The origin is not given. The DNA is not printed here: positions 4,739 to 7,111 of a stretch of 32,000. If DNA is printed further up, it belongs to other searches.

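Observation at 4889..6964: Single-ORF fusion of a complete RimK-type ATP-grasp ligase and a complete FolC-type Mur ligase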

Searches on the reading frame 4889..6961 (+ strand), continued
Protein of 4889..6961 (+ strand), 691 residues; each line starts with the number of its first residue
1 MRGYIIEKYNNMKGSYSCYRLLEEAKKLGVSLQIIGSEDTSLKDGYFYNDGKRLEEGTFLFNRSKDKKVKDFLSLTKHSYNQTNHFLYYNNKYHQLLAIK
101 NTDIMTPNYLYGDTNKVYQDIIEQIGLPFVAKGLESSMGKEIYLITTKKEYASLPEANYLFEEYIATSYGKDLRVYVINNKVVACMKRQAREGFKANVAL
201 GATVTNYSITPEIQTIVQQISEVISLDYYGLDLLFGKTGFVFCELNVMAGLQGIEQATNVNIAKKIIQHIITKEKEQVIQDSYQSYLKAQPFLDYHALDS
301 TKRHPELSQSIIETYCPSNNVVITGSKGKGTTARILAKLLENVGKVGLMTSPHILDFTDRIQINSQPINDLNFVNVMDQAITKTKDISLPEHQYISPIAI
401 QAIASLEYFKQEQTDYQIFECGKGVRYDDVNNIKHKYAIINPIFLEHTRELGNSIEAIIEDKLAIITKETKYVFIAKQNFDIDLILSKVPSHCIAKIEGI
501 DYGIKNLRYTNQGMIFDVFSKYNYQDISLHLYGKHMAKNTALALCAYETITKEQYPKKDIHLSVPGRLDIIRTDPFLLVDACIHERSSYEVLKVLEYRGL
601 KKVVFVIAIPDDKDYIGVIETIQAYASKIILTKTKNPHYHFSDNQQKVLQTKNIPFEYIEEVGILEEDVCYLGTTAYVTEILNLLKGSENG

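Call 89: search_protein_families(library=ncbifam, proteins=[P0419, P0436, P0437, P0441, P0462, P0402, P0343, P0386], max_evalue=0.00001)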
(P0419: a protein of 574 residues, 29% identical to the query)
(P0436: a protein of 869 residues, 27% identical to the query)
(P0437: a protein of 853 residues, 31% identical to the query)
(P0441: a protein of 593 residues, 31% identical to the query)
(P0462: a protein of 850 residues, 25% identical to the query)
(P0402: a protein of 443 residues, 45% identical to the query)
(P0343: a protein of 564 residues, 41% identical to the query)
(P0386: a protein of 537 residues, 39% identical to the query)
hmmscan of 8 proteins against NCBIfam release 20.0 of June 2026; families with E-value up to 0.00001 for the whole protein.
P0419 (574 aa): 23 families
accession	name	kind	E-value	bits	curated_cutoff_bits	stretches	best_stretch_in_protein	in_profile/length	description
TIGR00768.1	rimK_fam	subfamily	1.2e-103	346.3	143.4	2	294-565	3-275/276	RimK family alpha-L-glutamate ligase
TIGR02144.1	LysX_arch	equivalog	1.8e-64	217.6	275.6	2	341-571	44-280/281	lysine biosynthesis protein LysX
NF040720.1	MptN_Meth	equivalog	1.3e-53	182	350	2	356-565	73-289/291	tetrahydromethanopterin:alpha-L-glutamate ligase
TIGR04443.1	F420_CofF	equivalog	5.6e-44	150.3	300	2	362-569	70-281/283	coenzyme gamma-F420-2:alpha-L-glutamate ligase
NF007764.0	PRK10446.1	equivalog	1.3e-38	133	331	2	77-285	80-293/300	30S ribosomal protein S6--L-glutamate ligase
NF003573.0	PRK05246.1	equivalog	1.2e-29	103.1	272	2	75-236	103-265/316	glutathione synthase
NF009110.0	PRK12458.1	subfamily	1.3e-25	90.1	408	2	362-517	113-276/349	glutathione synthetase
TIGR01380.1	glut_syn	equivalog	1.7e-25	89.7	299.05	2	363-522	102-262/312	glutathione synthase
NF009402.0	PRK12767.1-1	equivalog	2.8e-19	69.1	218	2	79-236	97-253/329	carbamoyl phosphate synthase-like protein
NF009405.0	PRK12767.1-4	equivalog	3.8e-19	68.8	390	2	82-176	98-187/320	carbamoyl phosphate synthase-like protein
TIGR02068.2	cya_phycin_syn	equivalog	5.4e-16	57.8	850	2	381-486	210-315/862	cyanophycin synthetase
TIGR03103.1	trio_acet_GNAT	equivalog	2.8e-13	49.3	569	0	378-487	291-399/547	N-acetylglutaminylglutamine synthetase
TIGR01161.1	purK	equivalog_domain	1.8e-12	47.3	318.4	1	359-463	73-179/362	5-(carboxyamino)imidazole ribonucleotide synthase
TIGR04356.1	grasp_GAK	hypoth_equivalog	3e-12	46.2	300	1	356-536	71-252/287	GAK system ATP-grasp enzyme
NF009406.0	PRK12767.1-5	equivalog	4.9e-10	39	271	0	83-291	100-306/327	carbamoyl phosphate synthase-like protein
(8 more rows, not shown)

P0436 (869 aa): 23 families
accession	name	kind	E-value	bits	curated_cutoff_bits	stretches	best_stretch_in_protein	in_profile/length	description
TIGR01499.1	folC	subfamily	5.1e-187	622.1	162.65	2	469-865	1-399/400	bifunctional protein FolC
NF047860.1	Tet-DihydfolSynFolCMyb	equivalog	1.4e-101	340.7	700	2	467-855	44-452/468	bifunctional tetrahydrofolate synthase/dihydrofolate synthase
NF008101.0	PRK10846.1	equivalog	8.8e-97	324.5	360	2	469-867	32-415/422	bifunctional tetrahydrofolate synthase/dihydrofolate synthase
TIGR01085.1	murE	subfamily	4e-30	105.1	257.3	2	435-531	36-130/472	UDP-N-acetylmuramyl-tripeptide synthetase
NF001126.0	PRK00139.1-4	equivalog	7.1e-26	90.8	373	2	604-854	197-456/486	UDP-N-acetylmuramoyl-L-alanyl-D-glutamate--2,6-diaminopimelate ligase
TIGR02068.2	cya_phycin_syn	equivalog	3.5e-21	74.9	850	0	638-853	625-847/862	cyanophycin synthetase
TIGR01082.1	murC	equivalog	4e-19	69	335.1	1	600-771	167-343/449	UDP-N-acetylmuramate--L-alanine ligase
NF001124.0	PRK00139.1-2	equivalog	7.1e-19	67.9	476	1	608-767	206-373/500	UDP-N-acetylmuramoyl-L-alanyl-D-glutamate--2,6-diaminopimelate ligase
NF053648.1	pMurE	equivalog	2.4e-18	66.1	600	1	601-763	190-346/464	pseudomurein biosynthesis peptide ligase pMurE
NF001129.0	PRK00139.2-3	equivalog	4e-18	65.2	762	1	606-816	215-442/517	UDP-N-acetylmuramoyl-L-alanyl-D-glutamate--2,6-diaminopimelate ligase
NF010628.0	PRK14022.1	equivalog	1.9e-17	63.2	536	0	604-852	204-452/483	UDP-N-acetylmuramoyl-L-alanyl-D-glutamate--L-lysine ligase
NF010623.0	PRK14016.1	subfamily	1.4e-16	59.8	877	0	261-387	675-806/871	cyanophycin synthetase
NF053645.1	pMurC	equivalog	1.5e-15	56.9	560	0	260-362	310-409/492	pseudomurein biosynthesis peptide ligase pMurC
NF008896.0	PRK11929.1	equivalog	1.3e-14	53.1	1023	0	36-74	105-143/965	bifunctional UDP-N-acetylmuramoyl-L-alanyl-D-glutamate--2,6-diaminopimelate ligase MurE/UDP-N-acetylmuramoyl-tripeptide--D-alanyl-D-alanine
NF001130.0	PRK00139.2-4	equivalog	8.8e-14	51.1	715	1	659-787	284-411/516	UDP-N-acetylmuramoyl-L-alanyl-D-glutamate--2,6-diaminopimelate ligase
TIGR04012.1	poly_gGlu_PgsB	equivalog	5.2e-13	48.5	222.7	0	604-681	130-204/380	poly-gamma-glutamate synthase PgsB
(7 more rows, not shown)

P0437 (853 aa): 24 families
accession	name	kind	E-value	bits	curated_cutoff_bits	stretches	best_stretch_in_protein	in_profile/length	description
TIGR01499.1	folC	subfamily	1.2e-100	337.8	162.65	1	394-844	1-398/400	bifunctional protein FolC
NF047860.1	Tet-DihydfolSynFolCMyb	equivalog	8.5e-73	245.8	700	1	389-799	41-439/468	bifunctional tetrahydrofolate synthase/dihydrofolate synthase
NF008101.0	PRK10846.1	equivalog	3.7e-52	177.5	360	1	380-773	18-376/422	bifunctional tetrahydrofolate synthase/dihydrofolate synthase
TIGR00768.1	rimK_fam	subfamily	1.6e-51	175.3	143.4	1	22-282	15-276/276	RimK family alpha-L-glutamate ligase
TIGR02144.1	LysX_arch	equivalog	2.6e-33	115.3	275.6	1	62-284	61-277/281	lysine biosynthesis protein LysX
NF040720.1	MptN_Meth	equivalog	3.1e-26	92.1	350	1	68-282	81-290/291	tetrahydromethanopterin:alpha-L-glutamate ligase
NF007764.0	PRK10446.1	equivalog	2.6e-22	79.5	331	1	132-282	135-286/300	30S ribosomal protein S6--L-glutamate ligase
TIGR02068.2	cya_phycin_syn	equivalog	1e-17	63.4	850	1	79-200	204-316/862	cyanophycin synthetase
TIGR04443.1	F420_CofF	equivalog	3.5e-12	46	300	1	68-278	72-278/283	coenzyme gamma-F420-2:alpha-L-glutamate ligase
NF010623.0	PRK14016.1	subfamily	4e-12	45.1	877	0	82-199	208-316/871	cyanophycin synthetase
TIGR04356.1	grasp_GAK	hypoth_equivalog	5.2e-12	45.5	300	1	69-285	80-286/287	GAK system ATP-grasp enzyme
TIGR01085.1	murE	subfamily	3.6e-11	42.6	257.3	1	404-802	78-440/472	UDP-N-acetylmuramyl-tripeptide synthetase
TIGR04187.1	GRASP_SAV_5884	subfamily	5e-09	35.8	350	1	83-280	118-309/312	ATP-grasp ribosomal peptide maturase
NF001126.0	PRK00139.1-4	equivalog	1.2e-08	34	373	0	404-441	97-134/486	UDP-N-acetylmuramoyl-L-alanyl-D-glutamate--2,6-diaminopimelate ligase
NF008896.0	PRK11929.1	equivalog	1.5e-07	29.7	1023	0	404-442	105-143/965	bifunctional UDP-N-acetylmuramoyl-L-alanyl-D-glutamate--2,6-diaminopimelate ligase MurE/UDP-N-acetylmuramoyl-tripeptide--D-alanyl-D-alanine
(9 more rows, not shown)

P0441 (593 aa): 22 families
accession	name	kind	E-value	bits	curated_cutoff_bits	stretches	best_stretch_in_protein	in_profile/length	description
TIGR00768.1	rimK_fam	subfamily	1.1e-97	326.8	143.4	2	20-289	13-276/276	RimK family alpha-L-glutamate ligase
TIGR02144.1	LysX_arch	equivalog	3e-69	233.2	275.6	2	68-291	60-277/281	lysine biosynthesis protein LysX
NF040720.1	MptN_Meth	equivalog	4.2e-55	186.9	350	2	74-289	80-290/291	tetrahydromethanopterin:alpha-L-glutamate ligase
NF007764.0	PRK10446.1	equivalog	1.5e-48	165.6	331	2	76-296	80-293/300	30S ribosomal protein S6--L-glutamate ligase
NF009110.0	PRK12458.1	subfamily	1.1e-30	106.8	408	2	381-545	113-291/349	glutathione synthetase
TIGR04443.1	F420_CofF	equivalog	2.2e-28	99.1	300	2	72-287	69-276/283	coenzyme gamma-F420-2:alpha-L-glutamate ligase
NF003573.0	PRK05246.1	equivalog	2.8e-28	98.6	272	2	79-294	108-314/316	glutathione synthase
TIGR04356.1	grasp_GAK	hypoth_equivalog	3.9e-25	88.5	300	2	72-292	76-286/287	GAK system ATP-grasp enzyme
TIGR01380.1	glut_syn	equivalog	4.5e-22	78.4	299.05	2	142-291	156-310/312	glutathione synthase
TIGR02068.2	cya_phycin_syn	equivalog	1.3e-18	66.4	850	2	86-207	204-316/862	cyanophycin synthetase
NF009402.0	PRK12767.1-1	equivalog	8.7e-17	60.9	218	2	382-481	94-195/329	carbamoyl phosphate synthase-like protein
NF010623.0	PRK14016.1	subfamily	1.7e-14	52.9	877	1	86-207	205-317/871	cyanophycin synthetase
NF002378.0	PRK01372.1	subfamily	2.6e-10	39.5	243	0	398-506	95-204/305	D-alanine--D-alanine ligase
NF053643.1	Ddl_archaea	equivalog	4e-10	39.2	500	0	390-486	93-187/367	putative pseudomurein biosynthesis ATP-grasp protein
NF009405.0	PRK12767.1-4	equivalog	4.8e-10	38.9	390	0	385-499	94-205/320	carbamoyl phosphate synthase-like protein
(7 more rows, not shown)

P0462 (850 aa): 23 families
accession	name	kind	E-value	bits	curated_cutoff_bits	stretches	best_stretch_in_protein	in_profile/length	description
TIGR01499.1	folC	subfamily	2.7e-174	580.2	162.65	2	449-842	3-399/400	bifunctional protein FolC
NF008101.0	PRK10846.1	equivalog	5.2e-97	325.3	360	2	458-843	43-414/422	bifunctional tetrahydrofolate synthase/dihydrofolate synthase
NF047860.1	Tet-DihydfolSynFolCMyb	equivalog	1.8e-96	323.9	700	2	446-803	45-410/468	bifunctional tetrahydrofolate synthase/dihydrofolate synthase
NF001126.0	PRK00139.1-4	equivalog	3e-32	111.8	373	3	455-508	94-148/486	UDP-N-acetylmuramoyl-L-alanyl-D-glutamate--2,6-diaminopimelate ligase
TIGR01085.1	murE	subfamily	3.7e-31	108.5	257.3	3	456-508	77-129/472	UDP-N-acetylmuramyl-tripeptide synthetase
NF001124.0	PRK00139.1-2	equivalog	1.3e-24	86.9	476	2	661-761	295-390/500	UDP-N-acetylmuramoyl-L-alanyl-D-glutamate--2,6-diaminopimelate ligase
NF053648.1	pMurE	equivalog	2.7e-24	85.7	600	2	576-753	187-359/464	pseudomurein biosynthesis peptide ligase pMurE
NF010628.0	PRK14022.1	equivalog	4e-24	85.2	536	1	581-761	203-380/483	UDP-N-acetylmuramoyl-L-alanyl-D-glutamate--L-lysine ligase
NF008896.0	PRK11929.1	equivalog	1.8e-22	79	1023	0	457-495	105-143/965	bifunctional UDP-N-acetylmuramoyl-L-alanyl-D-glutamate--2,6-diaminopimelate ligase MurE/UDP-N-acetylmuramoyl-tripeptide--D-alanyl-D-alanine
TIGR01082.1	murC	equivalog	8.2e-22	77.9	335.1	2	152-325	164-339/449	UDP-N-acetylmuramate--L-alanine ligase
TIGR01143.1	murF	subfamily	2.7e-20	72.7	288.6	2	543-688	112-269/418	UDP-N-acetylmuramoyl-tripeptide--D-alanyl-D-alanine ligase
NF053645.1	pMurC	equivalog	8.5e-19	67.6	560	1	198-360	257-428/492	pseudomurein biosynthesis peptide ligase pMurC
TIGR02068.2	cya_phycin_syn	equivalog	2.3e-18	65.6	850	0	252-361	677-797/862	cyanophycin synthetase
NF001130.0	PRK00139.2-4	equivalog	1.2e-16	60.5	715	0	663-761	316-409/516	UDP-N-acetylmuramoyl-L-alanyl-D-glutamate--2,6-diaminopimelate ligase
NF001129.0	PRK00139.2-3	equivalog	9e-16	57.4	762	0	664-749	312-397/517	UDP-N-acetylmuramoyl-L-alanyl-D-glutamate--2,6-diaminopimelate ligase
TIGR04012.1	poly_gGlu_PgsB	equivalog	2.2e-07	29.9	222.7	0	577-659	125-204/380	poly-gamma-glutamate synthase PgsB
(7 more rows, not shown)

P0402 (443 aa): 4 families
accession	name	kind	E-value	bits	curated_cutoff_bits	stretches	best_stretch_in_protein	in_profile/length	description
TIGR00768.1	rimK_fam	subfamily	1.8e-26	93.1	143.4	1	19-236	12-233/276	RimK family alpha-L-glutamate ligase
TIGR02144.1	LysX_arch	equivalog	9.2e-16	57.7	275.6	1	24-228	16-224/281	lysine biosynthesis protein LysX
NF040720.1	MptN_Meth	equivalog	5.1e-09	35.6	350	1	83-235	90-245/291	tetrahydromethanopterin:alpha-L-glutamate ligase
NF007764.0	PRK10446.1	equivalog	1.6e-06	27.6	331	1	129-237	135-245/300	30S ribosomal protein S6--L-glutamate ligase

P0343 (564 aa): 5 families
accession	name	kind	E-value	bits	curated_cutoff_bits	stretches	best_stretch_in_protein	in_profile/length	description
TIGR01499.1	folC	subfamily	1.8e-55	189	162.65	2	58-264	14-213/400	bifunctional protein FolC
NF047860.1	Tet-DihydfolSynFolCMyb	equivalog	3e-39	135.2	700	2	61-246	62-243/468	bifunctional tetrahydrofolate synthase/dihydrofolate synthase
NF008101.0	PRK10846.1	equivalog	3.2e-31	108.5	360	2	65-258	52-233/422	bifunctional tetrahydrofolate synthase/dihydrofolate synthase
TIGR01143.1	murF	subfamily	3.4e-09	36.2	288.6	0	185-274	151-240/418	UDP-N-acetylmuramoyl-tripeptide--D-alanyl-D-alanine ligase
TIGR01085.1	murE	subfamily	3.8e-07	29.4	257.3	0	419-544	312-445/472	UDP-N-acetylmuramyl-tripeptide synthetase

P0386 (537 aa): 5 families
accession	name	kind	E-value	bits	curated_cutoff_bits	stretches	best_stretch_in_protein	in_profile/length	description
TIGR01499.1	folC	subfamily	9.3e-43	147.1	162.65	2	210-357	111-249/400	bifunctional protein FolC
NF047860.1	Tet-DihydfolSynFolCMyb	equivalog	3.4e-33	115.3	700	1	214-355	163-300/468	bifunctional tetrahydrofolate synthase/dihydrofolate synthase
NF008101.0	PRK10846.1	equivalog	1.3e-13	50.5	360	1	211-301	140-227/422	bifunctional tetrahydrofolate synthase/dihydrofolate synthase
TIGR01085.1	murE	subfamily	3.3e-07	29.6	257.3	0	209-353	154-301/472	UDP-N-acetylmuramyl-tripeptide synthetase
TIGR01143.1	murF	subfamily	4.1e-06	26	288.6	0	231-353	149-268/418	UDP-N-acetylmuramoyl-tripeptide--D-alanyl-D-alanine ligase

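Call 91: find_encoding_contigs(protein=P0437, flank=8000, max_places=4)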
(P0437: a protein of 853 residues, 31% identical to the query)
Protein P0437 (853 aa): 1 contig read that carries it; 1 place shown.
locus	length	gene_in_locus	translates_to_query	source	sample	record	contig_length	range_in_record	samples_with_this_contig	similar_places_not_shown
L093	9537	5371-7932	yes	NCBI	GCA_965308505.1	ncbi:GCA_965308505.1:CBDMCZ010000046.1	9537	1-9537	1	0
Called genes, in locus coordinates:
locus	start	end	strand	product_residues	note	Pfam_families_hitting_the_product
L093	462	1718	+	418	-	PF03453:MoeA_N, PF00994:MoCF_biosynth, PF03454:MoeA_C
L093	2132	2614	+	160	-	PF00994:MoCF_biosynth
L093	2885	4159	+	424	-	PF01168:Ala_racemase_N, PF00842:Ala_racemase_C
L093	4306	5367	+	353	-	PF03167:UDG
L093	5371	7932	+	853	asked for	PF14397:ATPgrasp_ST (faint), PF02655:ATP-grasp_3 (weak), PF08443:RimK, PF02955:GSH-S_ATP (faint), PF08245:Mur_ligase_M, PF02875:Mur_ligase_C, PF27239:FOL3_C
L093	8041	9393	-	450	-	PF00171:Aldedh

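Call 92: find_encoding_contigs(protein=P0433, flank=4000, max_places=2)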
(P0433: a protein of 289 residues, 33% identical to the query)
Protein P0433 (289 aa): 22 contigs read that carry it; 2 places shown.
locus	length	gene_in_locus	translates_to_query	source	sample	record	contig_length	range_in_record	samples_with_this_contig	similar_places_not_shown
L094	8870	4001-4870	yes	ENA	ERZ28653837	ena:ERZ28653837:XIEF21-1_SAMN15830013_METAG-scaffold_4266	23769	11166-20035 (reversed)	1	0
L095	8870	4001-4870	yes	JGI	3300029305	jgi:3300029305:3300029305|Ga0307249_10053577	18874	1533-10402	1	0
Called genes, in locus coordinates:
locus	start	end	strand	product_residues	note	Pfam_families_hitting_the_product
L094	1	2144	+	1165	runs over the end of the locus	PF01855:POR_N, PF17147:PFOR_II, PF01558:POR, PF12838:Fer4_7, PF13183:Fer4_8 (weak), PF13237:Fer4_10 (weak), PF13484:Fer4_16 (weak), PF02775:TPP_enzyme_C, +5 more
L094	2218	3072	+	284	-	PF21982:RecX_HTH1 (weak), PF21981:RecX_HTH3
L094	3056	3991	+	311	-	PF07514:TraI_2 (faint), PF01966:HD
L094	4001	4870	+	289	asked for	PF02955:GSH-S_ATP, PF08443:RimK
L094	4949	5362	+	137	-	PF03946:Ribosomal_L11_N, PF00298:Ribosomal_L11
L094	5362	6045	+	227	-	PF00687:Ribosomal_L1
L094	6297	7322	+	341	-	PF02912:Phe_tRNA-synt_N, PF01409:tRNA-synt_2d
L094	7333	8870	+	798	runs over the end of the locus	PF01588:tRNA_bind, PF03483:B3_4, PF03484:B5, PF17759:tRNA_synthFbeta, PF03147:FDX-ACB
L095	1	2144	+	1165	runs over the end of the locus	PF01855:POR_N, PF17147:PFOR_II, PF01558:POR, PF12838:Fer4_7, PF13183:Fer4_8 (weak), PF13237:Fer4_10 (weak), PF13484:Fer4_16 (weak), PF02775:TPP_enzyme_C, +5 more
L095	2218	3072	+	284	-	PF21982:RecX_HTH1 (weak), PF21981:RecX_HTH3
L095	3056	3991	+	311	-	PF07514:TraI_2 (faint), PF01966:HD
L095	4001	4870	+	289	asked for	PF02955:GSH-S_ATP, PF08443:RimK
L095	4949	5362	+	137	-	PF03946:Ribosomal_L11_N, PF00298:Ribosomal_L11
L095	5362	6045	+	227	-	PF00687:Ribosomal_L1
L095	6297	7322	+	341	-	PF02912:Phe_tRNA-synt_N, PF01409:tRNA-synt_2d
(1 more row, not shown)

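Call 93: find_encoding_contigs(protein=P0460, flank=4000, max_places=2)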
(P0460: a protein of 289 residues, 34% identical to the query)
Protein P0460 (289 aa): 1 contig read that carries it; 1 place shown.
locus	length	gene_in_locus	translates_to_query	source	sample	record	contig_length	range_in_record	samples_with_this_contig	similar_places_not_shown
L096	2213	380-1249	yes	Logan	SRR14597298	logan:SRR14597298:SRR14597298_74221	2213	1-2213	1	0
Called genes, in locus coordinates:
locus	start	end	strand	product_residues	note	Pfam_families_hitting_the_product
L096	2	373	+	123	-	?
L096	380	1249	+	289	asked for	PF14397:ATPgrasp_ST (weak), PF02655:ATP-grasp_3, PF08443:RimK, PF02955:GSH-S_ATP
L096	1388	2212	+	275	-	?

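Call 94: find_encoding_contigs(protein=P0416, flank=4000, max_places=2)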
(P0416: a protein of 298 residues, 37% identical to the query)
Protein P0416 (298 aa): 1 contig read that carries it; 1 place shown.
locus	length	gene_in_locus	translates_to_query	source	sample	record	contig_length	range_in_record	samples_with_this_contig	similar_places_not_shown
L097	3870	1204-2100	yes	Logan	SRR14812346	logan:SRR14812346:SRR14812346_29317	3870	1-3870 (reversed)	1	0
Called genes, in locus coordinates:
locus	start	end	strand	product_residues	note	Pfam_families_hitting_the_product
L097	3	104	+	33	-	?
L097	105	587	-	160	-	PF00583:Acetyltransf_1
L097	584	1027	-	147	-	-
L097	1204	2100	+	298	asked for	PF08443:RimK, PF02955:GSH-S_ATP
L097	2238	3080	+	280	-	PF02086:MethyltransfD12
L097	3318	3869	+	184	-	?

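Call 96: find_related_loci(query=P0437, collection=metagenome_contigs, flank=3000)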
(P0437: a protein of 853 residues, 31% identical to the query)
Query P0437 (853 aa) in metagenome_contigs; peptide patterns used: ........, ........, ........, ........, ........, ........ (x = any residue, [..] = any of these).
41 stretches matched a pattern, but none encodes a relative of the query by tblastn (E <= 1e-3).
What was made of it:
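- Tried and rejected: None found (call 96).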
